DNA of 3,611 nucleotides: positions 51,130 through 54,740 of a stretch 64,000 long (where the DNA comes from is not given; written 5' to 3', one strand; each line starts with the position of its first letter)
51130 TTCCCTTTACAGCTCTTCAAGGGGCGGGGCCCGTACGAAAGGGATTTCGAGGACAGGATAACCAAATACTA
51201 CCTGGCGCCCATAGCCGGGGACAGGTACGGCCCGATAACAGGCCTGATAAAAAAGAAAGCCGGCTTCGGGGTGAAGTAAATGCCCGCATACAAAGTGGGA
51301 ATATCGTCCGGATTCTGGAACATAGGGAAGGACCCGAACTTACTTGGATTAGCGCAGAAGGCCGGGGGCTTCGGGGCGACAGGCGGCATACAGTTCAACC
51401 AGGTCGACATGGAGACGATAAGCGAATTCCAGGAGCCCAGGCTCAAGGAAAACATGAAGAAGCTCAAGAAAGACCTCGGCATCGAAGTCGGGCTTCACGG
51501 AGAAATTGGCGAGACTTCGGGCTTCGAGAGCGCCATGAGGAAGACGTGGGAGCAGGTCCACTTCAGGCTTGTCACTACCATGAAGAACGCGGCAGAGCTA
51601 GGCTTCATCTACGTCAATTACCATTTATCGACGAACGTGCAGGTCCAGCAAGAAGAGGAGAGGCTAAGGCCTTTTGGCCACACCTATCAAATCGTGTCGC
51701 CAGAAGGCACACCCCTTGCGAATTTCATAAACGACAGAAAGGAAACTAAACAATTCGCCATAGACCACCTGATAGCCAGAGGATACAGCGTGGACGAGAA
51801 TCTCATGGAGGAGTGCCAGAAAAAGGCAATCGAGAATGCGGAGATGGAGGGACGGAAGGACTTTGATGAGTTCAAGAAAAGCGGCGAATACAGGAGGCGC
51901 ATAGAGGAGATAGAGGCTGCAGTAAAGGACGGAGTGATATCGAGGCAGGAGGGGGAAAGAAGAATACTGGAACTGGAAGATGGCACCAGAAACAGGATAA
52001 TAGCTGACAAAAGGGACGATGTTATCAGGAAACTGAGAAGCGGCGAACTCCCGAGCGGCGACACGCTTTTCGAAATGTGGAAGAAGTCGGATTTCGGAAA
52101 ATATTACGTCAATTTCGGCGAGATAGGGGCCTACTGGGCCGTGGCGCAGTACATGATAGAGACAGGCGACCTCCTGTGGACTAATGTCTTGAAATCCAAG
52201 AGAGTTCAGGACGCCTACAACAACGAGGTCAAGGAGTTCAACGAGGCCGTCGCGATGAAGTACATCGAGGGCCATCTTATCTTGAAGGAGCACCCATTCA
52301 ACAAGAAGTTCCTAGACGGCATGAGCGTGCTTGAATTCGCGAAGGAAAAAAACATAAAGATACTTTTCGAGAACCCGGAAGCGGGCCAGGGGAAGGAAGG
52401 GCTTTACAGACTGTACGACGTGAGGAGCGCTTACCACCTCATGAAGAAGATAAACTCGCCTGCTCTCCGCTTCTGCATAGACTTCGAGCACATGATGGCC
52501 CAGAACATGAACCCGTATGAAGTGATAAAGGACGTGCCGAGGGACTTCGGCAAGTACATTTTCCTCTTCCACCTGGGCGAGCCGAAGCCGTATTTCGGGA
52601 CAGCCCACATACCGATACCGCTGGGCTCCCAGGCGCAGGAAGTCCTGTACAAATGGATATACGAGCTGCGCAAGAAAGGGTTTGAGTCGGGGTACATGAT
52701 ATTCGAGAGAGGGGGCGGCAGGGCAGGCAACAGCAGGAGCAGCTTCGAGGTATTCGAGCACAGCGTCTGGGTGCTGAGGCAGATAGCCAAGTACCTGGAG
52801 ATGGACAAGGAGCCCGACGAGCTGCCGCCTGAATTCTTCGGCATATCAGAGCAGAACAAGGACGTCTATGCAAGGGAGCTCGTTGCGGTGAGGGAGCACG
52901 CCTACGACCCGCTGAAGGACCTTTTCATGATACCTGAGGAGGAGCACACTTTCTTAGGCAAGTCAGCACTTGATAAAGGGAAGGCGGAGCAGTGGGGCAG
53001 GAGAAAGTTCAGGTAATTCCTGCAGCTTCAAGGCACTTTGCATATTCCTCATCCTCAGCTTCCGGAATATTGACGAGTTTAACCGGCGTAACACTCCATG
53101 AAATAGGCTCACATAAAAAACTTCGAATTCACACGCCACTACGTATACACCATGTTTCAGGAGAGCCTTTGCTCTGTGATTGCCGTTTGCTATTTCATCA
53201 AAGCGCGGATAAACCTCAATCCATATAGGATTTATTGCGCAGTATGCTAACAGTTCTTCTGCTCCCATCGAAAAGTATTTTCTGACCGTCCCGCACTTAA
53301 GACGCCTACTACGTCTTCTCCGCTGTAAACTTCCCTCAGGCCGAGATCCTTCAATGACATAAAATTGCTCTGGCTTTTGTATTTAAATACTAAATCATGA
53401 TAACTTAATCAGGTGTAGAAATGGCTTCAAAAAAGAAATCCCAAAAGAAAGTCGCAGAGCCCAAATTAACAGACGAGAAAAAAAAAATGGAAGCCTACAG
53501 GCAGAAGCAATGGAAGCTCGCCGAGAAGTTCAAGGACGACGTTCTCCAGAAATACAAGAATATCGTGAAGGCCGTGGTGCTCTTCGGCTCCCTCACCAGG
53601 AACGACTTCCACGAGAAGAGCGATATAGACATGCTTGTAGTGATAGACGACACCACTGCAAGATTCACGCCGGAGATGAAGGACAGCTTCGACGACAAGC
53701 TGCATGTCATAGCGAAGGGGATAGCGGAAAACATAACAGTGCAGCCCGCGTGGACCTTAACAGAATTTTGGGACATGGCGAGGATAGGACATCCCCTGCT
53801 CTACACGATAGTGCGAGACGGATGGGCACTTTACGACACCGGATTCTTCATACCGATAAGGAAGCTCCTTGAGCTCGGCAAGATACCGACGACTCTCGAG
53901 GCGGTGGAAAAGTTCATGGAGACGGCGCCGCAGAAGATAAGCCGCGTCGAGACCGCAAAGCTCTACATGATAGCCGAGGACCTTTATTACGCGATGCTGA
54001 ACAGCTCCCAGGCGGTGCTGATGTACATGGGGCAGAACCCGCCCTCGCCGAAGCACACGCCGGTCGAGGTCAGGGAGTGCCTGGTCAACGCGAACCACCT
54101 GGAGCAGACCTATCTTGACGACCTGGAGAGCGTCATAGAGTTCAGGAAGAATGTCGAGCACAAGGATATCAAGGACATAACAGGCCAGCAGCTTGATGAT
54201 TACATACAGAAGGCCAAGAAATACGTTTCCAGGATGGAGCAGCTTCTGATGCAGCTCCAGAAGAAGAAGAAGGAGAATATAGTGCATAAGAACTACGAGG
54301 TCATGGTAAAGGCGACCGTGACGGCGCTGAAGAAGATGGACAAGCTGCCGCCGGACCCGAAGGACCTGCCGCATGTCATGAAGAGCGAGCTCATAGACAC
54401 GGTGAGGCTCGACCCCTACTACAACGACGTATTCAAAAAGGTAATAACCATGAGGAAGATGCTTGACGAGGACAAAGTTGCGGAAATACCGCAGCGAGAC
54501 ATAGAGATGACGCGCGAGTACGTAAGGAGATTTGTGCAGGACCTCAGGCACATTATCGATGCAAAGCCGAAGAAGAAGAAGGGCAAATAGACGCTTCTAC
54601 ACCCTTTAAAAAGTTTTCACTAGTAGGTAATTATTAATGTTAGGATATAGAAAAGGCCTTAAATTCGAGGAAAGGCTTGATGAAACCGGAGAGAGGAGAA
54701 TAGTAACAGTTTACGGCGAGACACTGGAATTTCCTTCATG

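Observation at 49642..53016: Operon of two large uncharacterised proteins: a 545-aa unknown and a 578-aa split EndoIV/xylose-isomerase-like TIM barrel with a coiled-coil insertion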

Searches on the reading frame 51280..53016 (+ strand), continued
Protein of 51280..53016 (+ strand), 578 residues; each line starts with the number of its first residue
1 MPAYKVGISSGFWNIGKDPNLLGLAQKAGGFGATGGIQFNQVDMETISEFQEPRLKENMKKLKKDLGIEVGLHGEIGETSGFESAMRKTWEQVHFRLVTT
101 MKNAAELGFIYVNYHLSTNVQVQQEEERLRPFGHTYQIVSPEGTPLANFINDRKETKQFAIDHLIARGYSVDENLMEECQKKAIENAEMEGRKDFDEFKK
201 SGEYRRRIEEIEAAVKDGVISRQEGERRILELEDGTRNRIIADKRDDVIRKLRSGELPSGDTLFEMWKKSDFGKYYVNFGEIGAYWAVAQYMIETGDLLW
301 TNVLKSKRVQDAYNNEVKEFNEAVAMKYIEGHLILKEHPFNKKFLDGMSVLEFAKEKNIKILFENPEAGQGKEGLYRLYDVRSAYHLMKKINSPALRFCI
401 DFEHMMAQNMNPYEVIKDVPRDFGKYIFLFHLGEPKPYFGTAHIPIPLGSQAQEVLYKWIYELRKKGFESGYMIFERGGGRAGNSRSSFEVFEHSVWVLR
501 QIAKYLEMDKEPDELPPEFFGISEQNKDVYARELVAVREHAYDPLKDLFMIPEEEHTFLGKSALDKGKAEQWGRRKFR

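Call 24: fold_search(model_id=the predicted structure, library=pdb)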
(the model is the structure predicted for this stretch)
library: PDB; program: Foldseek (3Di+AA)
matches with E <= 10: 1061; with E <= 0.001: 42
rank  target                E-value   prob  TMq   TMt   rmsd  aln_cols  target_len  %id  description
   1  8xiv                  3.1e-06  1.00  0.38  0.71   6.9       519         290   10  Production of D-psicose (released 2024-12-25)
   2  8xix                  2.0e-05  1.00  0.38  0.71   7.1       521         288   11  KeDt3e within Co (released 2024-12-25)
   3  4q7i_B                3.8e-05  1.00  0.35  0.66  11.0       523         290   11  Crystal structure of engineered thermostable D-tagatose 3-epimerase PcDTE-Var8 (released 2014-10-22)
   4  4pfh_B                3.8e-05  1.00  0.35  0.65  10.8       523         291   11  Crystal structure of engineered D-tagatose 3-epimerase PcDTE-IDF8 (released 2014-10-22)
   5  4pgl_B                4.3e-05  1.00  0.35  0.66  10.8       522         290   11  Crystal structure of engineered D-tagatose 3-epimerase PcDTE-ILS6 (released 2014-10-22)
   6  4q7i_A                4.5e-05  1.00  0.36  0.65  11.0       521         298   11  Crystal structure of engineered thermostable D-tagatose 3-epimerase PcDTE-Var8 (released 2014-10-22)
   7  4ytr_B                5.0e-05  1.00  0.37  0.68  10.2       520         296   12  Crystal structure of D-tagatose 3-epimerase C66S from Pseudomonas cichorii in complex with 1-deoxy L-tagatose (released 2016-03-23)
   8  4xsl_A                5.2e-05  1.00  0.37  0.67  10.7       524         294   12  Crystal strcutre of D-tagatose 3-epimerase C66S from Pseudomonas cichorii in complex with glycerol (released 2016-01-27)
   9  4pfh_A                5.5e-05  1.00  0.37  0.67  10.7       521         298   11  Crystal structure of engineered D-tagatose 3-epimerase PcDTE-IDF8 (released 2014-10-22)
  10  3kws_A                8.1e-05  1.00  0.35  0.69   6.5       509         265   11  Crystal structure of Putative sugar isomerase (YP_001305149.1) from Parabacteroides distasonis ATCC 8503 at 1.68 A res (released 2009-12-22)
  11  4xsl_D                8.1e-05  1.00  0.36  0.66  11.0       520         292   12  Crystal strcutre of D-tagatose 3-epimerase C66S from Pseudomonas cichorii in complex with glycerol (released 2016-01-27)
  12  4pgl_A                8.5e-05  1.00  0.37  0.66  10.6       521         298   11  Crystal structure of engineered D-tagatose 3-epimerase PcDTE-ILS6 (released 2014-10-22)
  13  3vni_B                8.9e-05  1.00  0.35  0.66   7.8       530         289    9  Crystal structures of D-Psicose 3-epimerase from Clostridium cellulolyticum H10 and its complex with ketohexose sugars (released 2012-08-01)
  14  8yeb_A                9.3e-05  1.00  0.37  0.69   6.8       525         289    9  Crystal structure of L-ribulose 3-epimerase from Arthrobacter globiformis M30 (released 2025-02-12)
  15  2ou4_A                1.1e-04  1.00  0.36  0.67  10.9       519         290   12  Crystal structure of D-tagatose 3-epimerase from Pseudomonas cichorii (released 2007-12-25)
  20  3wqo_B                1.9e-04  1.00  0.38  0.75   5.3       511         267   10  Crystal structure of D-tagatose 3-epimerase-like protein (released 2014-07-09)
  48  3wqo_A                1.1e-03  1.00  0.37  0.74   6.0       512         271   10  Crystal structure of D-tagatose 3-epimerase-like protein (released 2014-07-09)
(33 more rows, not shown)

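Call 27: search_solved_structures(query=A2, max_evalue=1, show_alignments=3)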
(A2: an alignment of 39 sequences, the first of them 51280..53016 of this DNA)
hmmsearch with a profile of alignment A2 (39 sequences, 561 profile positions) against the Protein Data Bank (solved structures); distinct sequences matched with E-value up to 1: 3.
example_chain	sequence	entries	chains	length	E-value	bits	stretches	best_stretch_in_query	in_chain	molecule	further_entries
2x7v_A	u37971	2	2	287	0.4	12.7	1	75-129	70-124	PROBABLE ENDONUCLEASE 4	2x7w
4hno_A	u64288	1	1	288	0.4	12.6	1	75-129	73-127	Probable endonuclease 4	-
3l92_A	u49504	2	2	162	0.63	12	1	513-548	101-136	Phosphopantetheine adenylyltransferase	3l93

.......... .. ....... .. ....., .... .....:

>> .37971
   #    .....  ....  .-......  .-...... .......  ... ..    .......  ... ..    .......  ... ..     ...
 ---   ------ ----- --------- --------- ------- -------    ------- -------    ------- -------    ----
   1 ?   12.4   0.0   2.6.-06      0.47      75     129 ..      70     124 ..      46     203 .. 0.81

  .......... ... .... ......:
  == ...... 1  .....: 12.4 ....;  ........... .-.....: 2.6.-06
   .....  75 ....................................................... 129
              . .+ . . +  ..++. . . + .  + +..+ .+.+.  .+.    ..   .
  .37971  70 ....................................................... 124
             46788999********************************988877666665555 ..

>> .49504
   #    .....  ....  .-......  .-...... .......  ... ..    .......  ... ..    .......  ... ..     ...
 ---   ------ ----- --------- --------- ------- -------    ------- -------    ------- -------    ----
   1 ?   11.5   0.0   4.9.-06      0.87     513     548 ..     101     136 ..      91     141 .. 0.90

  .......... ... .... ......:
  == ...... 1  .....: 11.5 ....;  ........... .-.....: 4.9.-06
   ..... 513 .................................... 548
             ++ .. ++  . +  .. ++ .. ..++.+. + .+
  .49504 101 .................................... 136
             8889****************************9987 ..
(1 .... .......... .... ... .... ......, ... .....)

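Call 30: search_protein_families(library=padloc, proteins=[window:51280-53016:+], max_evalue=1)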
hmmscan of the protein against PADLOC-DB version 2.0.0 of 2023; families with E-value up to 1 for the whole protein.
window:51280-53016:+ (578 aa): 0 families

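Call 31: search_protein_families(library=phrogs, proteins=[window:51280-53016:+], max_evalue=1)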
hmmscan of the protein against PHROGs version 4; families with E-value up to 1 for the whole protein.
window:51280-53016:+ (578 aa): 0 families

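Call 88: find_related_loci(query=A2, collection=viral_contigs, flank=5000)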
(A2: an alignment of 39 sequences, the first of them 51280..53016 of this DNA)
Query A2 (578 aa) in viral_contigs; peptide patterns used: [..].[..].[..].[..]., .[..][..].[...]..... (x = any residue, [..] = any of these).
66 stretches matched a pattern, but none encodes a relative of the query by tblastn (E <= 1e-3).

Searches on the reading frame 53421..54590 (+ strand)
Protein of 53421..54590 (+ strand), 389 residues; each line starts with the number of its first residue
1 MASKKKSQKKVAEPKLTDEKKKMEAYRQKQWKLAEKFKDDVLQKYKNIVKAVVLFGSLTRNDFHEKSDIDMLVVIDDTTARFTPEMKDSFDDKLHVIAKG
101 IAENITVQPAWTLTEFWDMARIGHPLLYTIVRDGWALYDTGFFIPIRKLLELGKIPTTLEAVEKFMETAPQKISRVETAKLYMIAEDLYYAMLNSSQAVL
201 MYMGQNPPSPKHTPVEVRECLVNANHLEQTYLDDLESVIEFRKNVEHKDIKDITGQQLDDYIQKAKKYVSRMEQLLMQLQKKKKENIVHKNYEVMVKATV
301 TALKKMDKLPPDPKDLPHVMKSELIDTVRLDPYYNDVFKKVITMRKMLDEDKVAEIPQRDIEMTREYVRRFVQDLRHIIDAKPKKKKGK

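Call 3: search_protein_families(library=pfam, proteins=[window:53421-54590:+], max_evalue=1)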
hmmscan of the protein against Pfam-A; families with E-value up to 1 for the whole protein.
window:53421-54590:+ (389 aa): 6 families
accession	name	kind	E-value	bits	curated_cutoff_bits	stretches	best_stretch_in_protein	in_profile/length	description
PF01909.29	NTP_transf_2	-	1.2e-10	42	21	1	35-87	2-47/93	Nucleotidyltransferase domain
PF18765.7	Polbeta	-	7.1e-09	36.2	26.9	1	40-82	5-43/93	Polymerase beta, Nucleotidyltransferase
PF22600.2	MTPAP-like_central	-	0.0017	18.9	27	1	19-98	11-84/139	Poly(A) RNA polymerase, mitochondrial-like, central palm domain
PF10303.14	DUF2408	-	0.0082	17.2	25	1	4-115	29-130/130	Protein of unknown function (DUF2408)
PF18371.6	FAD_SOX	-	0.049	14.4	26.5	1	229-299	4-84/104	Flavin adenine dinucleotide (FAD)-dependent sulfhydryl oxidase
PF12633.13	Adenyl_cycl_N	-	0.063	13.7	27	1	35-99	76-139/199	Adenylate cyclase NT domain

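Call 4: search_protein_families(library=ncbifam, proteins=[window:53421-54590:+], max_evalue=1)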
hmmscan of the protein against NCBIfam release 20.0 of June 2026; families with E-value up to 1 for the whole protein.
window:53421-54590:+ (389 aa): 9 families
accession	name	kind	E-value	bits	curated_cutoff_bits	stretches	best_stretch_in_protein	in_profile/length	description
NF047752.1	MntA_antitoxin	equivalog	1.5e-07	31.3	60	1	44-138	3-81/106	type VII toxin-antitoxin system MntA family adenylyltransferase antitoxin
NF000181.1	ANT_4p_Ia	exception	1.5e-06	27.9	500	1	27-88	9-70/253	aminoglycoside O-nucleotidyltransferase ANT(4')-Ia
NF012212.1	ANT_9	subfamily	4.1e-06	26.3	340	1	40-108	12-77/249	aminoglycoside nucleotidyltransferase ANT(9)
NF033061.1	ANT_4p_I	equivalog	6.6e-06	25.9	350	1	25-117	6-97/253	ANT(4')-I family aminoglycoside nucleotidyltransferase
NF051895.1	anti_phage_HalB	equivalog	2.7e-05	23.9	190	1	51-81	1-31/211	anti-phage Hailong system nucleotidyltransferase HalB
NF002895.0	PRK03381.1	equivalog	0.01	14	631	1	15-81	21-90/782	[protein-PII] uridylyltransferase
NF010309.0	PRK13746.1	subfamily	0.017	14.5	193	1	44-78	23-57/263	aminoglycoside adenylyltransferase family protein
TIGR01037.2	pyrD_sub1_fam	subfamily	0.12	11.4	270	1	210-273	51-123/300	dihydroorotate dehydrogenase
NF033870.1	VOMP_auto_Cterm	subfamily_domain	0.61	9.4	500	0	222-285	208-272/347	Vomp family autotransporter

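Call 30: search_protein_families(library=padloc, proteins=[window:53421-54590:+], max_evalue=1)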
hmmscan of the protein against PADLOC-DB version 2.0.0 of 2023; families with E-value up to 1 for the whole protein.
window:53421-54590:+ (389 aa): 10 families
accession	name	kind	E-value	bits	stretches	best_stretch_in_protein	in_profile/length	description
PDLC04903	PDC-S09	-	5.3e-14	50.4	1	28-91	5-67/108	-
PDLC04907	PDC-S09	-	1.9e-09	35.7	1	30-135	10-112/114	-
PDLC04906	PDC-S09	-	2.5e-08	32.2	1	33-93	10-70/98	-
PDLC04902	PDC-S09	-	1.8e-07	29.4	1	48-90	20-68/97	-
PDLC04904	PDC-S09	-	1.3e-06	26.5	1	40-80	18-56/104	-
PDLC04778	PDC-M70A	-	1.6e-06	25.7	1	13-81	12-79/355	-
PDLC04368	PDC-M05A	-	6.6e-06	24.1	1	32-79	91-137/201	-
PDLC04905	PDC-S09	-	1.3e-05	23.5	1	48-80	20-53/101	-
PDLC04369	PDC-M05A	-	0.00025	18.7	1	38-77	92-131/201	-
PDLC04372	PDC-M05A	-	0.0073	14.6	1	40-80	67-107/167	-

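Call 31: search_protein_families(library=phrogs, proteins=[window:53421-54590:+], max_evalue=1)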
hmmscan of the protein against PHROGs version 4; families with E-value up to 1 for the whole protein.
window:53421-54590:+ (389 aa): 3 families
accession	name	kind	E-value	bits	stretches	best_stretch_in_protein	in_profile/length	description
phrog_24076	-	unknown function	0.00026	21.5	1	49-87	3-41/229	-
phrog_8106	-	unknown function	0.2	12.7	0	32-50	36-54/65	-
phrog_7003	-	unknown function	0.8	10.1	1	215-292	207-280/309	-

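Call 64: search_solved_structures(query=A3, max_evalue=0.1, show_alignments=2)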
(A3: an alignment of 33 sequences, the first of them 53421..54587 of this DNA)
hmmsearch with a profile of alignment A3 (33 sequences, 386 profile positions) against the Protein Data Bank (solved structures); distinct sequences matched with E-value up to 0.1: 14.
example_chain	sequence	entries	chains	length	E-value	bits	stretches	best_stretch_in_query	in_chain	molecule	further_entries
6p01_A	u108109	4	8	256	6.7e-08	35.3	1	18-78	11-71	Kanamycin nucleotidyltransferase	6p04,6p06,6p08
6nlt_A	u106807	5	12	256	4.8e-07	32.4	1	18-78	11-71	Kanamycin nucleotidyltransferase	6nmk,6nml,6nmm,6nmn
1kan_A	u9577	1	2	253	4.9e-07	32.4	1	18-78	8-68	KANAMYCIN NUCLEOTIDYLTRANSFERASE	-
1kny_A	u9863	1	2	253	5.2e-07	32.3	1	18-78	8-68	KANAMYCIN NUCLEOTIDYLTRANSFERASE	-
6un8_A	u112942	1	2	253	5.7e-07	32.2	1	18-78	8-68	Aminoglycoside NucleotidylTransferase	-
2rff_A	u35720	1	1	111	0.00018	24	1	19-71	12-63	Putative nucleotidyltransferase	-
9xbd_E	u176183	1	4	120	0.00042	22.8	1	16-81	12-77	Nucleotidyltransferase domain-containing protein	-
3jyy_A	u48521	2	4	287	0.003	19.9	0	34-69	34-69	Lincosamide nucleotidyltransferase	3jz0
6sxj_A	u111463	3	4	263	0.0066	18.8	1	24-133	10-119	Streptomycin 3''-adenylyltransferase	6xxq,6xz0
5yep_A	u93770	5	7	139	0.01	18.2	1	31-90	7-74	Toxin-antitoxin system antidote Mnt family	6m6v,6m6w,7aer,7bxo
9z7q_I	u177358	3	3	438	0.017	17.5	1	32-74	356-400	Cmr1-MntA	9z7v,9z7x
1wot_A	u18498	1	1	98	0.032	16.6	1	44-74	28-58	PUTATIVE MINIMAL NUCLEOTIDYLTRANSFERASE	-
9dbj_A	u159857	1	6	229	0.085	15.2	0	41-70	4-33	HalB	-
9dbh_A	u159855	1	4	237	0.094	15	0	41-70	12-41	HalB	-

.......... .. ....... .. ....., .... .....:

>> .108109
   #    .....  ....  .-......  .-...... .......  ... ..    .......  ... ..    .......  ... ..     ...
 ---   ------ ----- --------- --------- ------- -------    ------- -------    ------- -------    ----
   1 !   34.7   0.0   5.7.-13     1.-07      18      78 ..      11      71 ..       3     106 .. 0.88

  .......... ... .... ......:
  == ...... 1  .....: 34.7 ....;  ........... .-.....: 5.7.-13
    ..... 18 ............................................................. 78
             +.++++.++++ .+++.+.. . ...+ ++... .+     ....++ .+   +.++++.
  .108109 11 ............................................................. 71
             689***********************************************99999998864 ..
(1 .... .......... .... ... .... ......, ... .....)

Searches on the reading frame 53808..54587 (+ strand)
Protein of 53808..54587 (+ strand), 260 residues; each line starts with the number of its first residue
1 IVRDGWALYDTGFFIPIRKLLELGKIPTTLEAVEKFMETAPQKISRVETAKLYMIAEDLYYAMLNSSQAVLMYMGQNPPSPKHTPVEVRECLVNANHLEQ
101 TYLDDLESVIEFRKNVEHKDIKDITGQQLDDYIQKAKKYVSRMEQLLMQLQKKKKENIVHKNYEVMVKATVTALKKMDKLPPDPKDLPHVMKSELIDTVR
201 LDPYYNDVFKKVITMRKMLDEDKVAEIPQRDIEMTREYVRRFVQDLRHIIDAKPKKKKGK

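Call 86: find_homologous_proteins(query=window:53808-54587:+)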
Query window:53808-54587:+ (260 aa): 440 proteins with E <= 0.001 among 754 candidates; the best 120 are listed.
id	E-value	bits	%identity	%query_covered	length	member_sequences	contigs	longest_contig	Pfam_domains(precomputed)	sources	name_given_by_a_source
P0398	1.4e-155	534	94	99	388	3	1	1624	PF18765.8,PF01909.30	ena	-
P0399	5.1e-146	503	88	100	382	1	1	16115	PF18765.8,PF01909.30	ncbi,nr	ncbi:MAG: nucleotidyltransferase domain-containing protein [Candidatus Aenigmarchaeota archaeon]|nr:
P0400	1.4e-143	495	86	97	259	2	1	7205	-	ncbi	-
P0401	3.6e-142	490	86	100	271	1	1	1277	-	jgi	jgi:uncharacterized protein (UPF0332 family)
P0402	1.4e-140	485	86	97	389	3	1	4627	PF18765.8,PF01909.30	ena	-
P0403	3.8e-139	480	85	100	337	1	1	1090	PF18765.8,PF01909.30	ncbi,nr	ncbi:MAG: nucleotidyltransferase domain-containing protein, partial [Candidatus Aenigmarchaeota arch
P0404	1.2e-135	469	82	100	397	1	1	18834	PF18765.8,PF01909.30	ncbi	-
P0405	1.7e-135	468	83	97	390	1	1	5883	PF18765.8,PF01909.30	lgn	-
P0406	1.7e-135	468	83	98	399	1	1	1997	PF18765.8,PF01909.30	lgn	-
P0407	2.1e-134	465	82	100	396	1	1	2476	PF18765.8,PF01909.30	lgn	-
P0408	3.2e-134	464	83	97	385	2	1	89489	PF18765.8,PF01909.30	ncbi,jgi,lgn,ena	ncbi:MAG: nucleotidyltransferase domain-containing protein [Candidatus Aenigmatarchaeota archaeon]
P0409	7.3e-134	463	82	97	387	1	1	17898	PF18765.8,PF01909.30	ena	-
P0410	1.0e-133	463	81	100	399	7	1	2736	PF18765.8,PF01909.30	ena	-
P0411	5.8e-133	460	82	97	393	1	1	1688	PF18765.8,PF01909.30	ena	-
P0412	1.4e-132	459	82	98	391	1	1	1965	PF18765.8,PF01909.30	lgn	-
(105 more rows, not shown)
